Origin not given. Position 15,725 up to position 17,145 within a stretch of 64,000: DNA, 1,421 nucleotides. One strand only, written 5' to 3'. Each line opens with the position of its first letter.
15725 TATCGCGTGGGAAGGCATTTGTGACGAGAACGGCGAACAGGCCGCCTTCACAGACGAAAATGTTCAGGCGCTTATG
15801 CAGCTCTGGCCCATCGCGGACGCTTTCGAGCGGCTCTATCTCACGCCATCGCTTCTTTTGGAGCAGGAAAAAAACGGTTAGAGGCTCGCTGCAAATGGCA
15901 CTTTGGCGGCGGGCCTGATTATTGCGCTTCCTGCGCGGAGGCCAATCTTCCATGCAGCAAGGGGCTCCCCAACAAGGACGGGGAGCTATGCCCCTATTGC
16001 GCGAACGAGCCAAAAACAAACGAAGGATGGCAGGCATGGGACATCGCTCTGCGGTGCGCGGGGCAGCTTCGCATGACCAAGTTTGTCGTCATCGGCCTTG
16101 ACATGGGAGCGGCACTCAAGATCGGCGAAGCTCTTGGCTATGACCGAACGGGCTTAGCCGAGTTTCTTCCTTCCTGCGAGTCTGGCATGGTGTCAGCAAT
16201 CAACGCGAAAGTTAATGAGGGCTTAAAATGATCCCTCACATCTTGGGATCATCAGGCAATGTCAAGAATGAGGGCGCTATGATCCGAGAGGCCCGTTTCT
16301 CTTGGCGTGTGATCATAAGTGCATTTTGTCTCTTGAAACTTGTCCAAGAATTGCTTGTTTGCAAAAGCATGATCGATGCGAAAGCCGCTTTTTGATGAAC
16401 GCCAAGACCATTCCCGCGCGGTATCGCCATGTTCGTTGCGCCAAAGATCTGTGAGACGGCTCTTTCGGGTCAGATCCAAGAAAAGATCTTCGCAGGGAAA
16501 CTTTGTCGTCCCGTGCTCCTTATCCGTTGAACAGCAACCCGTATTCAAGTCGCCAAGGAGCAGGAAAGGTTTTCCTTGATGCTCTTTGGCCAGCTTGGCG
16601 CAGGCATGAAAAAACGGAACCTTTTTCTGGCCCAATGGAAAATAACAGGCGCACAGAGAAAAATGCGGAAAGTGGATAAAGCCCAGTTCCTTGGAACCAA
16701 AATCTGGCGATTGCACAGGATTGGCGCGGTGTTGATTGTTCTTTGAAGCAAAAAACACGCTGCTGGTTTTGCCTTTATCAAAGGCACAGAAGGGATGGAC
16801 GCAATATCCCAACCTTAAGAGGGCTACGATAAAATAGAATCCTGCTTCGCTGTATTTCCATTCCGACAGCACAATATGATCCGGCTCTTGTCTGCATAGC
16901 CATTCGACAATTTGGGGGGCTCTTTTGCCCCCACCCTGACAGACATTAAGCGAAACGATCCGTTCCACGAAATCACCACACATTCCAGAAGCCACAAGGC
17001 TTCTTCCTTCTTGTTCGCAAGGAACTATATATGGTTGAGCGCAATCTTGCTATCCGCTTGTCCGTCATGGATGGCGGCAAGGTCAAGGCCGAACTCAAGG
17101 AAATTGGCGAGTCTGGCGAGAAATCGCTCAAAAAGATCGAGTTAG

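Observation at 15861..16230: Programmed -1 ribosomal frameshift (A_AAA_AAC) in the tail assembly chaperone giving a gpG/gpGT-like pair; extension carries zinc-ribbon-like CxxC pairs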

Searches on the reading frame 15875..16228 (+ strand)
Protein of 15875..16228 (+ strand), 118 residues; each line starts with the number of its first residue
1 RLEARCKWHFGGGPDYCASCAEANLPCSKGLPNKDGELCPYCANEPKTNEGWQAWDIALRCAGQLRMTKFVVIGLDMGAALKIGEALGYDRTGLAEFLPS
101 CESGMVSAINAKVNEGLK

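Call 9: find_related_loci(query=window:15875-16228:+, collection=viral_contigs, flank=3000)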
Query seq(118 aa) (118 aa) in viral_contigs; peptide patterns used: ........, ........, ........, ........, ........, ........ (x = any residue, [..] = any of these).
14 stretches matched a pattern; 11 encode a relative of the query (tblastn E <= 1e-3); 11 distinct loci.
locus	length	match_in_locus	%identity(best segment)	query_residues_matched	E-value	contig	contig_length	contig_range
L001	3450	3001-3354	79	1-118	3e-64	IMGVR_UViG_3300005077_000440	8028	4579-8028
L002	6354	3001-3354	77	1-118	8e-64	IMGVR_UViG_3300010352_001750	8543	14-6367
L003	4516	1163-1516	81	1-118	3e-63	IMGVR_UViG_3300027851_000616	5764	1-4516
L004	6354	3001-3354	77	1-118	4e-63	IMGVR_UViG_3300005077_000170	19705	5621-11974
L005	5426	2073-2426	80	1-118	8e-63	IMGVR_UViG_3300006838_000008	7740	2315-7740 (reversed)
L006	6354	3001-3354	75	1-118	6e-59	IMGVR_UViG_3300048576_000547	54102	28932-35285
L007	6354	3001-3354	75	1-118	6e-59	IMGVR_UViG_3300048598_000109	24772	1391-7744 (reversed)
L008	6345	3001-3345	72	1-115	5e-57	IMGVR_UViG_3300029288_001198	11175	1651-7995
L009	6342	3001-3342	69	1-114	6e-55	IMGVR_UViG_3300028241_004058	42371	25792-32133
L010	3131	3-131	81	76-118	2e-19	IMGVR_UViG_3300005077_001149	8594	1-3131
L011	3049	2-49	94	103-118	1e-4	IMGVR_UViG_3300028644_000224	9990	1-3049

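Call 17: find_homologous_proteins(query=window:15875-16228:+, max_evalue=0.001)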
Query seq(118 aa) (118 aa): 74 proteins with E <= 0.001 among 78 candidates.
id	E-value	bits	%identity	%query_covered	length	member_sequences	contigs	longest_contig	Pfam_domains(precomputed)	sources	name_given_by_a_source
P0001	3.2e-49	184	65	100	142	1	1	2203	PF24752.2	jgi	jgi:hypothetical protein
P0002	9.5e-41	157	73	80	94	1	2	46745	PF24752.2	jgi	-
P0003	1.4e-39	153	59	92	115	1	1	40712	PF24752.2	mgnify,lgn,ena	mgnify:CR=1 FL=1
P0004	1.6e-39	153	58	97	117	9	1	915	PF24752.2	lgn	-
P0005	5.3e-39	151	71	80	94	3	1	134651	PF24752.2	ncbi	-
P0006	2.6e-37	146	53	95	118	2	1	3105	PF24752.2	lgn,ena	-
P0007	6.5e-36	141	53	95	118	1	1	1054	PF24752.2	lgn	-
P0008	7.4e-36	141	68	76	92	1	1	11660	PF24752.2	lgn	-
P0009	1.2e-35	140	50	96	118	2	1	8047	PF24752.2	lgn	-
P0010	3.2e-35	139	94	58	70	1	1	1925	PF24752.2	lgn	-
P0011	6.4e-35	138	50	92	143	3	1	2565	PF24752.2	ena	-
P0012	8.5e-35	138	64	80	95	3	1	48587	PF24752.2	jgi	jgi:hypothetical protein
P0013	1.3e-34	137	66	80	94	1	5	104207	PF24752.2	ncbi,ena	-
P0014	1.6e-34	137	54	96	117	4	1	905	PF24752.2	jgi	jgi:hypothetical protein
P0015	2.4e-34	136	65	80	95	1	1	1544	PF24752.2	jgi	jgi:hypothetical protein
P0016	3.4e-34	136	57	97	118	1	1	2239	PF24752.2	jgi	jgi:hypothetical protein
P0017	5.0e-34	135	50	99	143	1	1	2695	PF24752.2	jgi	jgi:hypothetical protein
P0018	1.1e-33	134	50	96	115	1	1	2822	PF24752.2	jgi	jgi:hypothetical protein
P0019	2.5e-33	133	62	80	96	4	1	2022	PF24752.2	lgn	-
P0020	8.9e-33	131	88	58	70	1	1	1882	PF24752.2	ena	-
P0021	7.1e-32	128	86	58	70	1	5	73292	PF24752.2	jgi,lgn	-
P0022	1.2e-31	127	86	58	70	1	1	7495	PF24752.2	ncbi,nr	ncbi:MAG: hypothetical protein PHD48_11485 [Alphaproteobacteria bacterium]|nr:hypothetical protein [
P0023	1.5e-31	127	86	58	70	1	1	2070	PF24752.2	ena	-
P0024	5.5e-31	125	57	81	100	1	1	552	PF24752.2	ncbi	-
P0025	6.8e-31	125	58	81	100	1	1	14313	PF24752.2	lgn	-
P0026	7.4e-31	125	83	58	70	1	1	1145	PF24752.2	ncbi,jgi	jgi:hypothetical protein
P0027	7.9e-31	125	53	94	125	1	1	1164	PF24752.2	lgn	-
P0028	9.9e-30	121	60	80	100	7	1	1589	PF24752.2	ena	-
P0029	4.4e-29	119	81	58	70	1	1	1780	PF24752.2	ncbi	-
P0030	1.3e-28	118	50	96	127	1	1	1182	PF24752.2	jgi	jgi:hypothetical protein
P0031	7.2e-28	115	80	58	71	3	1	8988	PF24752.2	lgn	-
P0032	1.0e-27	115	80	58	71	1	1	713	PF24752.2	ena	-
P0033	1.4e-27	114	80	58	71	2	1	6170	PF24752.2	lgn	-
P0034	3.9e-27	113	76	58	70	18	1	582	PF24752.2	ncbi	-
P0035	8.4e-27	112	72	58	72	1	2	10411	PF24752.2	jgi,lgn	-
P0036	9.5e-27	111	75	58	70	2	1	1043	PF24752.2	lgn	-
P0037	1.4e-26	111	72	58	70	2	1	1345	PF24752.2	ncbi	-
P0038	1.4e-26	111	72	58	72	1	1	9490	PF24752.2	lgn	-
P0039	1.5e-26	111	75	58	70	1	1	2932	PF24752.2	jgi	jgi:hypothetical protein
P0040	1.5e-26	111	78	58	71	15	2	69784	PF24752.2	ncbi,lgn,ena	-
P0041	2.0e-26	110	78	58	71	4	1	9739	PF24752.2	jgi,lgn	jgi:hypothetical protein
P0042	2.8e-26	110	56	76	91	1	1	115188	PF24752.2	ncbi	ncbi:MAG: hypothetical protein ABTQ34_09735 [Bdellovibrionales bacterium]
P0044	2.5e-25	107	71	58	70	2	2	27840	PF24752.2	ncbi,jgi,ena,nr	ncbi:MAG: hypothetical protein PHS57_09620 [Alphaproteobacteria bacterium]|nr:hypothetical protein [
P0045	2.6e-25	107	72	58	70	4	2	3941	PF24752.2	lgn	-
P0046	2.9e-25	107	71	58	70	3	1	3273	PF24752.2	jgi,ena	-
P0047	3.4e-25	106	71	58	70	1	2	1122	PF24752.2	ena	-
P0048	5.7e-25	106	72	58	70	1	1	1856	PF24752.2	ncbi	-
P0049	9.9e-25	105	70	58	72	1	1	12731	PF24752.2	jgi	jgi:hypothetical protein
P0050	2.9e-24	103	52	76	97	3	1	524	PF24752.2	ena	-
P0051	3.8e-24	103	70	58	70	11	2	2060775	PF24752.2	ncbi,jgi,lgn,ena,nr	ncbi:MAG: hypothetical protein IPI58_04775 [Alphaproteobacteria bacterium]|jgi:hypothetical protein|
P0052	6.9e-24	102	70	58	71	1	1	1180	PF24752.2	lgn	-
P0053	3.5e-23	100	65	58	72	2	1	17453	PF24752.2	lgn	-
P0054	3.6e-23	100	69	57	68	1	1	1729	PF24752.2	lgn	-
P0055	3.8e-23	100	75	55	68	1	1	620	PF24752.2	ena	-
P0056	3.8e-23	100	68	56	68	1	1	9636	PF24752.2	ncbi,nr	ncbi:MAG: hypothetical protein PHE27_02955 [Alphaproteobacteria bacterium]|nr:hypothetical protein [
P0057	5.1e-23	99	74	55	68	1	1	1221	PF24752.2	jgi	-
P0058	9.8e-23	99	70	54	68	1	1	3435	PF24752.2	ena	-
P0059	2.9e-22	97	68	58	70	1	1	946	PF24752.2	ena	-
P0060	1.3e-20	92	65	55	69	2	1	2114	PF24752.2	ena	-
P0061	3.0e-20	90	62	53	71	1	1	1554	PF24752.2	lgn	-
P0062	4.6e-20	90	49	75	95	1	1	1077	PF24752.2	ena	-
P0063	1.3e-19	88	54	64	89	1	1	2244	PF24752.2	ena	-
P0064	4.4e-19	87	52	67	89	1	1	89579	PF24752.2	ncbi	-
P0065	7.6e-19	86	52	72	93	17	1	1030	PF24752.2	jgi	jgi:hypothetical protein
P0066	2.4e-18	84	46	97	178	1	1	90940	PF24752.2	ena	-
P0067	2.6e-18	84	54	67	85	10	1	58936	PF24752.2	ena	-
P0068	1.0e-16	79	51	67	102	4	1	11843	PF24752.2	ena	-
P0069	8.4e-16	76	51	66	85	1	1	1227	PF24752.2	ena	-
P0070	1.6e-15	75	43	75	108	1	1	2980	PF24752.2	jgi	jgi:hypothetical protein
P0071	4.7e-15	74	54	56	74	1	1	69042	PF24752.2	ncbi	-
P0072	6.8e-15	73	52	63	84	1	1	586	PF24752.2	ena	-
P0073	1.1e-14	73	58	55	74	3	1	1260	PF24752.2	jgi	jgi:hypothetical protein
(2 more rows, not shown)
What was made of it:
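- On Pfam DUF7697 (PF24752): 72 of the 74 close homologues carry PF24752 (call 17).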

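Call 22: find_related_loci(query=A2, collection=genome_contigs, flank=2500)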
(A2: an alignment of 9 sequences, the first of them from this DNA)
Query A2 (118 aa) in genome_contigs; peptide patterns used: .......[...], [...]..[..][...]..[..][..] (x = any residue, [..] = any of these).
209 stretches matched a pattern; 128 encode a relative of the query (tblastn E <= 1e-3); the best 80 are kept; 80 distinct loci.
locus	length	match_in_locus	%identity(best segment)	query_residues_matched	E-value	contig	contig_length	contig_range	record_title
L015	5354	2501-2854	81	1-118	1e-64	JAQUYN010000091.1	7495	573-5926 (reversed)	MAG: Alphaproteobacteria bacterium isolate STD2_238 NODE_40659_length_7495_cov_3.526602_Sandtown_D2, whole genome shotgu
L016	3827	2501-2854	77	1-118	1e-62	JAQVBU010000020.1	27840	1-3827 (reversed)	MAG: Alphaproteobacteria bacterium isolate STD2_72 NODE_6014_length_27840_cov_16.053693_Sandtown_D2, whole genome shotgu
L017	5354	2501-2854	78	1-118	2e-62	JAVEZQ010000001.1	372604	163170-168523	MAG: Alphaproteobacteria bacterium isolate BF4_69 NODE_23_length_372604_cov_15.813986_Biofilm4, whole genome shotgun seq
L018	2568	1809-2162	76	1-118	3e-61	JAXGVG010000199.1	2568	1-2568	MAG: Alphaproteobacteria bacterium isolate AnMBR.bin438 bin438_199, whole genome shotgun sequence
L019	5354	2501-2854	75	1-118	2e-59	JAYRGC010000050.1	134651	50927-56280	MAG: Alphaproteobacteria bacterium isolate SH_SHASGE3bin.4 k141_1263734, whole genome shotgun sequence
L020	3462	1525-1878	75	1-118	4e-59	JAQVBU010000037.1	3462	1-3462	MAG: Alphaproteobacteria bacterium isolate STD2_72 NODE_133139_length_3462_cov_24.004798_Sandtown_D2, whole genome shotg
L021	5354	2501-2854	75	1-118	3e-58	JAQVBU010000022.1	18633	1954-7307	MAG: Alphaproteobacteria bacterium isolate STD2_72 NODE_10914_length_18633_cov_15.005188_Sandtown_D2, whole genome shotg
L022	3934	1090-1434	70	1-115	3e-56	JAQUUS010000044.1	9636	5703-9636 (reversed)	MAG: Alphaproteobacteria bacterium isolate STD2_149 NODE_28295_length_9636_cov_2.434010_Sandtown_D2, whole genome shotgu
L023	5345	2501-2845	72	1-115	4e-56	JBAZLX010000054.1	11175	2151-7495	MAG: Bdellovibrionales bacterium isolate SO_2017_LW4_25 scaffold_8377_c2_LW137-91_2017, whole genome shotgun sequence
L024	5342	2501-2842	71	1-114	2e-55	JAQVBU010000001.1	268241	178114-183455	MAG: Alphaproteobacteria bacterium isolate STD2_72 NODE_50_length_268241_cov_12.185858_Sandtown_D2, whole genome shotgun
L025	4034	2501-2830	72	1-110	3e-55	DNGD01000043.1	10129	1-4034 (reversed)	MAG TPA_asm: Rhodospirillaceae bacterium isolate UBA8914 contig_96106, whole genome shotgun sequence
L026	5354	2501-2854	71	1-118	3e-55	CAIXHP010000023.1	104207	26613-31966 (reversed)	MAG: uncultured proteobacterium isolate I2_bin-116 genome assembly, contig: bin-116:23/70, whole genome shotgun sequence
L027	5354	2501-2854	67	1-118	1e-54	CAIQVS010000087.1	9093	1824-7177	MAG: uncultured proteobacterium isolate I3b_bin-431 genome assembly, contig: bin-431:087/454, whole genome shotgun seque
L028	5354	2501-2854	65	1-118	3e-54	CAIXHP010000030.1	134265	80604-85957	MAG: uncultured proteobacterium isolate I2_bin-116 genome assembly, contig: bin-116:30/70, whole genome shotgun sequence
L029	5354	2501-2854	66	1-118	5e-54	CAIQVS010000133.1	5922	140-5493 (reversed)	MAG: uncultured proteobacterium isolate I3b_bin-431 genome assembly, contig: bin-431:133/454, whole genome shotgun seque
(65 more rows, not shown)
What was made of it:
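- Tried and rejected: I repeated it with closer sequences (call 22).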

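Call 40: predict_structure(alignment_id=A4)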
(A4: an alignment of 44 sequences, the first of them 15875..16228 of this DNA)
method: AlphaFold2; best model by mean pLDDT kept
length: 118 residues; sequences in the alignment: 44
mean_pLDDT: 89.8   pTM: 0.79
mean pLDDT of the five models: 89.8, 88.7, 87.6, 69.1, 68.0
residues with pLDDT >= 90: 66; 70-90: 49; 50-70: 3; < 50: 0
segments of 3 or more residues with pLDDT < 50: none
pLDDT, mean of each block of 10 residues (from residue 1): 88 79 86 89 91 96 88 94 97 96 94 77
secondary structure, 60 per line:
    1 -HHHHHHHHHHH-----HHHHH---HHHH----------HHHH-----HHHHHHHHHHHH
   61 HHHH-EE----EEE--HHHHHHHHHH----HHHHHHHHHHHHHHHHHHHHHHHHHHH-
elements in order: H2-12 H18-22 H26-29 H40-43 H49-64 E72-74 H77-86 H91-117
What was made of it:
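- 15875..16231 (+): T extension in the -1 frame: 118 codons plus TGA (16229-16231). The GT fusion is join(15531..15875, 15875..16231), 233 aa. AF2 model with pLDDT 89.8, pTM 0.79 (call 40).
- On Zinc ribbon: The AF2 model (pLDDT 79-89 in this part) has short helices at residues 18-22, 26-29 and 40-43 and no strands in residues 1-70 (call 40).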

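Call 46: fold_search(model_id=the predicted structure, library=viral)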
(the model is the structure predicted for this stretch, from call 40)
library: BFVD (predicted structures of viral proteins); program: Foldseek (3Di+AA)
matches with E <= 10: 115; with E <= 0.001: 0
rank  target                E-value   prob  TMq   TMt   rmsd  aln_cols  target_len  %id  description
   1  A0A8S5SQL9            2.6e-02  1.00  0.50  0.65   2.4        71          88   24  Uncharacterized protein [Myoviridae sp. cty4e12]
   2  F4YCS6                6.7e-02  1.00  0.51  0.70   4.2        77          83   28  (no name in the UniProt tables at hand)
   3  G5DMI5                6.7e-02  0.99  0.56  0.51   5.7       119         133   18  Tape measure chaperone [Enterobacter phage F20]
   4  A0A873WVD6            2.0e-01  0.96  0.57  0.35   5.5       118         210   19  Tape measure chaperone [Klebsiella phage Solomon]
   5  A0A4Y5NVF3            3.8e-01  0.91  0.45  0.58   4.3        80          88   21  Tape measure chaperone [Escherichia phage vB_EcoS_W011D]
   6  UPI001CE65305         4.3e-01  0.57  0.42  0.25   5.9       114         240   15  (no name look-up for this kind of identifier)
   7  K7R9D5                4.3e-01  0.35  0.38  0.36   6.7       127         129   14  Uncharacterized protein [Vibrio phage vB_VpaS_MAR10]
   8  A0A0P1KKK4            5.1e-01  0.87  0.60  0.31   4.2       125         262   10  Putative tail assembly chaperone [Acinetobacter phage Loki]
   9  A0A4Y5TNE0            8.4e-01  0.47  0.49  0.51   5.1       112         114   14  Uncharacterized protein [Pseudomonas virus PBPA162]
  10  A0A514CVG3            1.0e+00  0.38  0.39  0.47   5.6       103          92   16  (no name in the UniProt tables at hand)
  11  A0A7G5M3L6            1.1e+00  0.08  0.24  0.21  13.9       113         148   12  (no name in the UniProt tables at hand)
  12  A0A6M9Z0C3            1.1e+00  0.18  0.25  0.27   7.4        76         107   13  Uncharacterized protein [Vibrio phage River4]
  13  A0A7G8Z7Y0            1.2e+00  0.38  0.43  0.46  10.0       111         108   17  (no name in the UniProt tables at hand)
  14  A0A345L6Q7            1.3e+00  0.69  0.57  0.31   4.7       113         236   16  Tape measure chaperone [Serratia phage Scapp]
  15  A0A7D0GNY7            1.3e+00  0.23  0.26  0.36   5.6        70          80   11  (no name in the UniProt tables at hand)
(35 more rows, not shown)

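Call 50: search_solved_structures(query=A1, max_evalue=1)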
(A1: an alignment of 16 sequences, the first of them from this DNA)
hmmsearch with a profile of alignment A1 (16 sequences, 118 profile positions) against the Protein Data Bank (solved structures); distinct sequences matched with E-value up to 1: 1.
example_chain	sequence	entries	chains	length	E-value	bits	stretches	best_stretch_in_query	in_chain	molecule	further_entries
3w6u_A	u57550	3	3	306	0.8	13.2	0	65-101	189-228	6-phosphogluconate dehydrogenase, NAD-binding protein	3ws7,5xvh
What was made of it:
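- Tried and rejected: A profile search of PDB sequences gave nothing (call 50).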

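Call 61: search_protein_representatives(alignment_id=A4)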
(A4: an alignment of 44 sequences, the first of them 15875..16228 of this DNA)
Query: 44 sequences, 98 profile positions. Proteins with E-value up to 0.001 (for the whole library): 623; up to 1e-10: 167; up to 1e-30: 1. The best 150 are listed.
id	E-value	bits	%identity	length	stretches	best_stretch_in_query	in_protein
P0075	9.2e-34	131.5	-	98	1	4-96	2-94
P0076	9.0e-30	118.7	-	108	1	2-95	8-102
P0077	7.9e-26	106.1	-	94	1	5-93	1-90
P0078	8.9e-26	105.9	-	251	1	3-89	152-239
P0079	1.8e-25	104.9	-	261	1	4-92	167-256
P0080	9.6e-25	102.6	-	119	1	4-93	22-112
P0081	3.7e-24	100.7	-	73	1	29-97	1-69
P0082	2.2e-23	98.2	-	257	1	3-89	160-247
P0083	7.0e-23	96.6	-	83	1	18-92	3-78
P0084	1.1e-22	96.0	-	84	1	16-90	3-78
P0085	2.4e-22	94.9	-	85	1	13-93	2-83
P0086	2.6e-22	94.8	-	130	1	3-91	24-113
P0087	1.1e-21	92.8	-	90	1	17-96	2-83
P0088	1.1e-21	92.8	-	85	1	16-95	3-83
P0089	2.4e-21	91.7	-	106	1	9-96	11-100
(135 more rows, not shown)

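Call 63: find_encoding_contigs(protein=P0078, flank=1500, max_places=2)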
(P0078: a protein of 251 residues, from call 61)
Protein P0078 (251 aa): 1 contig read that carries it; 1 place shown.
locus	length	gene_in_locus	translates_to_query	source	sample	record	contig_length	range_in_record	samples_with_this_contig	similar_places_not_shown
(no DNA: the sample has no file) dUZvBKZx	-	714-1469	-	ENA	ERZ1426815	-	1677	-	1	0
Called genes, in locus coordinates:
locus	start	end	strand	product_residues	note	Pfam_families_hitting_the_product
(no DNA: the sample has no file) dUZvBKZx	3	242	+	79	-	?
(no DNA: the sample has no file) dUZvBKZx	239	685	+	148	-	-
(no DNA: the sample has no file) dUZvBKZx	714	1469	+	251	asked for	PF24752:DUF7697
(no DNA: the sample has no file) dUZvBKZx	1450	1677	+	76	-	?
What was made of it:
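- Tried and rejected: DNA for representative P0078 was not available (call 63).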

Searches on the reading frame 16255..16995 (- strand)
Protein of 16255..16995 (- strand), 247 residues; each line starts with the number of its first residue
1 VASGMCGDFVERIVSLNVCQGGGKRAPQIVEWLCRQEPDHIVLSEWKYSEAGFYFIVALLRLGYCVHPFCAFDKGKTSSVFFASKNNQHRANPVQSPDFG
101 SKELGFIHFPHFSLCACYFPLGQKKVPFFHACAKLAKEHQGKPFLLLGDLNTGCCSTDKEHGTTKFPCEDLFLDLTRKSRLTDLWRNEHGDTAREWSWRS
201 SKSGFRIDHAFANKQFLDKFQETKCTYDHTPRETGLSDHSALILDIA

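Call 6: search_protein_families(library=pfam, max_evalue=0.1, proteins=[window:16255-16995:-])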
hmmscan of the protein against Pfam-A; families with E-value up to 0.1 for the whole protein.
window:16255-16995:- (247 aa): 2 families
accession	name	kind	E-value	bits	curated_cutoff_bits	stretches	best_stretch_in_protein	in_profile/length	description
PF03372.29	Exo_endo_phos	-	7.2e-06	26.4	24.5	1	137-239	141-225/225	Endonuclease/Exonuclease/phosphatase family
PF14529.12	Exo_endo_phos_2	-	0.0018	18.5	27.4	1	114-241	3-115/117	Endonuclease-reverse transcriptase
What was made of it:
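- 16252..16995 (-): Not part of the frameshift unit. A reverse-strand EEP-family nuclease gene sits in a low-GC ~800-bp insertion that separates T from the tape measure gene. Pfam Exo_endo_phos, E 7e-6 (call 6).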

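Call 7: search_protein_families(library=phrogs, max_evalue=0.01, proteins=[window:16255-16995:-])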
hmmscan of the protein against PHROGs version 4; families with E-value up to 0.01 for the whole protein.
window:16255-16995:- (247 aa): 1 family
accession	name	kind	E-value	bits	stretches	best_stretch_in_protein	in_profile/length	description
phrog_19169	-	DNA, RNA and nucleotide metabolism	8.9e-09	35.9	1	133-246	151-273/275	endonuclease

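Call 55: search_protein_families(library=padloc, max_evalue=0.01, proteins=[window:16255-16995:-])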
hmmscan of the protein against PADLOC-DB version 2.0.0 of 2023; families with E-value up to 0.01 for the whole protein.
window:16255-16995:- (247 aa): 0 families
